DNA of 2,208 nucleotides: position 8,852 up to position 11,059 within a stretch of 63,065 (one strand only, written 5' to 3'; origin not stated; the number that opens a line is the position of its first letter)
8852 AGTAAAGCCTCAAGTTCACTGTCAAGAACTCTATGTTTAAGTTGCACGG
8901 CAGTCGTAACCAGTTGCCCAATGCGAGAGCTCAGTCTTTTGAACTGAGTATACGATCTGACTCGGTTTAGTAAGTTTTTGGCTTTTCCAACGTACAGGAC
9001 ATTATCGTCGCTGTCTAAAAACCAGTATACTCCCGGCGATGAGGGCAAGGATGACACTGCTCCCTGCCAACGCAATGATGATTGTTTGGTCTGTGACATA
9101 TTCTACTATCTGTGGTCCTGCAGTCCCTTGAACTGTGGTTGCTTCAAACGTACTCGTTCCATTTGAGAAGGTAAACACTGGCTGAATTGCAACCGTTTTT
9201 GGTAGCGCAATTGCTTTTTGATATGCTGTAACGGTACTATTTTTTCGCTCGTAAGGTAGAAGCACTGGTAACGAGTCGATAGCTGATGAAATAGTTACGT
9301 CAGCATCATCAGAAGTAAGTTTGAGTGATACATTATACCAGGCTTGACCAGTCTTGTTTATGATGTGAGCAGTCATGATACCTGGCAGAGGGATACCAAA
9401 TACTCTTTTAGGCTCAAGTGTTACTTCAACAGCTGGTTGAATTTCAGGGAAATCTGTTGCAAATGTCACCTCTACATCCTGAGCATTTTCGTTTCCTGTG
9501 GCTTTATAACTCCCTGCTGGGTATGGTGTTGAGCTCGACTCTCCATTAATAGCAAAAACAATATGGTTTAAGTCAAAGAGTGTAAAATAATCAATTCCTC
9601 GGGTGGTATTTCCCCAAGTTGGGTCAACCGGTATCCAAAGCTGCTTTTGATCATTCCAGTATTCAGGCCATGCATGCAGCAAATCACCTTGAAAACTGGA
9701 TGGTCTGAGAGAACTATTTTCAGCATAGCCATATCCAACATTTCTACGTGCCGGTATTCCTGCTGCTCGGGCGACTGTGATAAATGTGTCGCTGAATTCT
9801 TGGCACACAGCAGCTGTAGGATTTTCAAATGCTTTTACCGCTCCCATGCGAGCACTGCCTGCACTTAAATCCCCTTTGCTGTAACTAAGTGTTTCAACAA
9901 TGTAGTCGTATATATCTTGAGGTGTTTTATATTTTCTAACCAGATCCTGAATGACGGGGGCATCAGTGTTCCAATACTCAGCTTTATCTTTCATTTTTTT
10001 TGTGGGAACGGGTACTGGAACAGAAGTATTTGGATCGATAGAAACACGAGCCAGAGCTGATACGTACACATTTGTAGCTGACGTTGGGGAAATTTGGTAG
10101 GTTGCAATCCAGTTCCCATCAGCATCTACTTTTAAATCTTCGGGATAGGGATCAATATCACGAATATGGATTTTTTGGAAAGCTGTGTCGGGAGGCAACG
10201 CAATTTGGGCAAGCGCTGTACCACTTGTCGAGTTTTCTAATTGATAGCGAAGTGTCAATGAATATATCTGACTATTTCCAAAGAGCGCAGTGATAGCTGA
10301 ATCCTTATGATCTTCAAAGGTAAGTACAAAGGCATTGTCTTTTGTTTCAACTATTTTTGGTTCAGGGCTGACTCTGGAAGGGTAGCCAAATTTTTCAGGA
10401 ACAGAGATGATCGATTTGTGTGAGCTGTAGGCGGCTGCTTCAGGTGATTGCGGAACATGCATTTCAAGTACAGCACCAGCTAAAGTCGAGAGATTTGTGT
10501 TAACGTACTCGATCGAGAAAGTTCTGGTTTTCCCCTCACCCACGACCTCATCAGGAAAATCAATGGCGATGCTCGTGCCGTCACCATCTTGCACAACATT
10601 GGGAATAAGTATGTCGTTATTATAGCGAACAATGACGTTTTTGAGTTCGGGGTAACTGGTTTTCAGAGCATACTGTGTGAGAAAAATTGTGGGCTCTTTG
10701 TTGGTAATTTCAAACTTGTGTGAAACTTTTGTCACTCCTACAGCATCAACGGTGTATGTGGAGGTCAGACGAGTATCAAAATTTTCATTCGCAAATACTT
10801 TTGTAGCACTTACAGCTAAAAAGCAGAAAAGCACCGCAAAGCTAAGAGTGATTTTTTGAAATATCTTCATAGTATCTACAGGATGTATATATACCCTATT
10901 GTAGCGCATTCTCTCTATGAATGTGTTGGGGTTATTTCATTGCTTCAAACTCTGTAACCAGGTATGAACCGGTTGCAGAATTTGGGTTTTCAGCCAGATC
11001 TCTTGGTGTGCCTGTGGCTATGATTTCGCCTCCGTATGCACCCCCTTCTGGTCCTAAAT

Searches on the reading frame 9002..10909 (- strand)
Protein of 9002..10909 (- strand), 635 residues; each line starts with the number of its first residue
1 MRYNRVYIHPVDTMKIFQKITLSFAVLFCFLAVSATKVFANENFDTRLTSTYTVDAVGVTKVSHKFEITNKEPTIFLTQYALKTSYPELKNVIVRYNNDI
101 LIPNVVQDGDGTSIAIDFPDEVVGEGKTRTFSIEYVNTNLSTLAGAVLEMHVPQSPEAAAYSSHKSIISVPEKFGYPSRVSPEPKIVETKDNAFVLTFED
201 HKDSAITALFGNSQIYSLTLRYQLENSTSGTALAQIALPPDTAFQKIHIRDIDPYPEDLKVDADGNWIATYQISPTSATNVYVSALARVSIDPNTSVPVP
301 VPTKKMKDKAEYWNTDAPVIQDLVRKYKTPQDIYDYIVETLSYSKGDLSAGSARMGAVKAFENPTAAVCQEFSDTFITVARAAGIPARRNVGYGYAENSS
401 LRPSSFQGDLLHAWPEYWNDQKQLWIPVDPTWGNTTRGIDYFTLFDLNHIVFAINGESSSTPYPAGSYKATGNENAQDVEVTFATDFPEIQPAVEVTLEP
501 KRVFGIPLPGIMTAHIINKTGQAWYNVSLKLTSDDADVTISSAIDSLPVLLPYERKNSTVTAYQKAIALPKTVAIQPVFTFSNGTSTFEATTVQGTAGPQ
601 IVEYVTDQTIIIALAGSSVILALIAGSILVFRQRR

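Call 90: find_encoding_contigs(protein=window:9002-10909:-, flank=10000, max_places=1)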
Protein window:9002-10909:- (635 aa): 24 contigs read that carry it; 1 place shown.
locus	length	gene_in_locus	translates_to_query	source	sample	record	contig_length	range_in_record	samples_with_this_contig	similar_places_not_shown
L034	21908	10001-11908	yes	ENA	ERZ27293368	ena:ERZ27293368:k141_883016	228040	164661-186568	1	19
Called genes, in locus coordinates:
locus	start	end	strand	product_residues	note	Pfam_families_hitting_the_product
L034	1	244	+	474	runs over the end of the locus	PF03952:Enolase_N, PF00113:Enolase_C, PF13378:MR_MLE_C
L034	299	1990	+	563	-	PF01676:Metalloenzyme, PF06415:iPGM_N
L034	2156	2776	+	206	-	PF01726:LexA_DNA_bind, PF00717:Peptidase_S24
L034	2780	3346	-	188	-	PF01923:Cob_adeno_trans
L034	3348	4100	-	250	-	PF01996:F420_ligase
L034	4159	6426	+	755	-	PF04851:ResIII, PF13604:AAA_30 (faint), PF17757:UvrB_inter, PF27431:UvrB_3rd, PF00271:Helicase_C, PF12344:UvrB, PF02151:UVR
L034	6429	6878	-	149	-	-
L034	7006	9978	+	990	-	PF02463:SMC_N (faint), PF03193:RsgA_GTPase (faint), PF13191:AAA_16 (faint), PF13555:AAA_29 (faint), PF20703:nSTAND1 (faint), PF17760:UvrA_inter, PF17755:UvrA_DNA-bind, PF00005:ABC_tran, +2 more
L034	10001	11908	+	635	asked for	PF01841:Transglut_core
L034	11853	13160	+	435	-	PF01541:GIY-YIG (weak), PF27096:UvrC_M, PF02151:UVR, PF08459:UvrC_RNaseH_dom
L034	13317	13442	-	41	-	-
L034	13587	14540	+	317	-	PF14402:7TM_transglut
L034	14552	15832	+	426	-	PF14397:ATPgrasp_ST, PF08443:RimK (faint)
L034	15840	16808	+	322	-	PF08014:MATCAP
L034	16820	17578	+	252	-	PF01509:TruB_N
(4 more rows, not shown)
